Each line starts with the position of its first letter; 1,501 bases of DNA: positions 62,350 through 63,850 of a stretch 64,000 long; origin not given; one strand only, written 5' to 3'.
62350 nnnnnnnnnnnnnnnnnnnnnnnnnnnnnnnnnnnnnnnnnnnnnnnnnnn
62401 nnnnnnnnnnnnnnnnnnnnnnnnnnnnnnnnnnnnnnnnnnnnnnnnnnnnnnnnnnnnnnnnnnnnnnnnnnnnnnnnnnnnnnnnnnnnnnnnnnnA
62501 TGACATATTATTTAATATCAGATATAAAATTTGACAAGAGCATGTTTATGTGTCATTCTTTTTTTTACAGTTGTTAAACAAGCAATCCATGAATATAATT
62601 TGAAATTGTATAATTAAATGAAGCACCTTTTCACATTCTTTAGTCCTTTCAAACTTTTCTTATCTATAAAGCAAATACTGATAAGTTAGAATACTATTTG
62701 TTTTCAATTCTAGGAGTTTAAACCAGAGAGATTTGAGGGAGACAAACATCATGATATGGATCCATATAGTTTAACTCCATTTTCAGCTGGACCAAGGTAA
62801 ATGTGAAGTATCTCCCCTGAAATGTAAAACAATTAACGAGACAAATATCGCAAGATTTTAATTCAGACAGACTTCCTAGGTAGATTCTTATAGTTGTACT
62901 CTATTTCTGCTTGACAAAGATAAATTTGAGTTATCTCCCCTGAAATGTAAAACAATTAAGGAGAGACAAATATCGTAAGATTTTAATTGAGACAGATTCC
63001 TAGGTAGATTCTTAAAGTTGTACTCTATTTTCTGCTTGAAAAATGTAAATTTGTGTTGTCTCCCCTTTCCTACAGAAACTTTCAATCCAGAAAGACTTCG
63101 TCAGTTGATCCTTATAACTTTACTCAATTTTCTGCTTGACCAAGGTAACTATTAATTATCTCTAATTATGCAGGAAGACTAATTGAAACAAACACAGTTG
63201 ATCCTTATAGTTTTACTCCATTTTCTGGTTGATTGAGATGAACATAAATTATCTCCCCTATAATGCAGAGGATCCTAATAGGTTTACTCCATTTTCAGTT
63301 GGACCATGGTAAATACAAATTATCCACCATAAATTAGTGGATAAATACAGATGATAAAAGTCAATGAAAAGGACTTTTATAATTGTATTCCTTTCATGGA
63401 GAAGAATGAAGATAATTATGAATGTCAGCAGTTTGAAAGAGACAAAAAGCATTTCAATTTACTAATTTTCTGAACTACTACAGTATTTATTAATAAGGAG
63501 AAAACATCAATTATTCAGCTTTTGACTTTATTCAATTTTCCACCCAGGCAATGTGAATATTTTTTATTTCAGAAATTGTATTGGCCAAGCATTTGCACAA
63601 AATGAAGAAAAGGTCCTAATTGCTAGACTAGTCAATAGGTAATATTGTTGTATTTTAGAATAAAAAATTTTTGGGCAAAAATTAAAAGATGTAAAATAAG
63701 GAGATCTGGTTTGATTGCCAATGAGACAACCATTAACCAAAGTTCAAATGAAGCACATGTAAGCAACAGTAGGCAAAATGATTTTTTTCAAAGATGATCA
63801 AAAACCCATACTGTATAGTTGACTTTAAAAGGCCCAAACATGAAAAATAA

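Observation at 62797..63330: Conserved intronic tandem array of decoy exon-10/5'-splice-site copies in all three paralogs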

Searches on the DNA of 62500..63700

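Call 55: search_rna_families(source=window, start=62500, end=63700, threshold=evalue, max_evalue=1)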
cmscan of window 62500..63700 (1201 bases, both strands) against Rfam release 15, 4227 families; matches with E-value up to 1: 0.
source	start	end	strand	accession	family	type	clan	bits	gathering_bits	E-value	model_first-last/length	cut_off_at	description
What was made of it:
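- On Known structured RNA (Rfam): No hit at E <= 1 in 62500-63700 (call 55).
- Tried and rejected: No hit (call 55).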
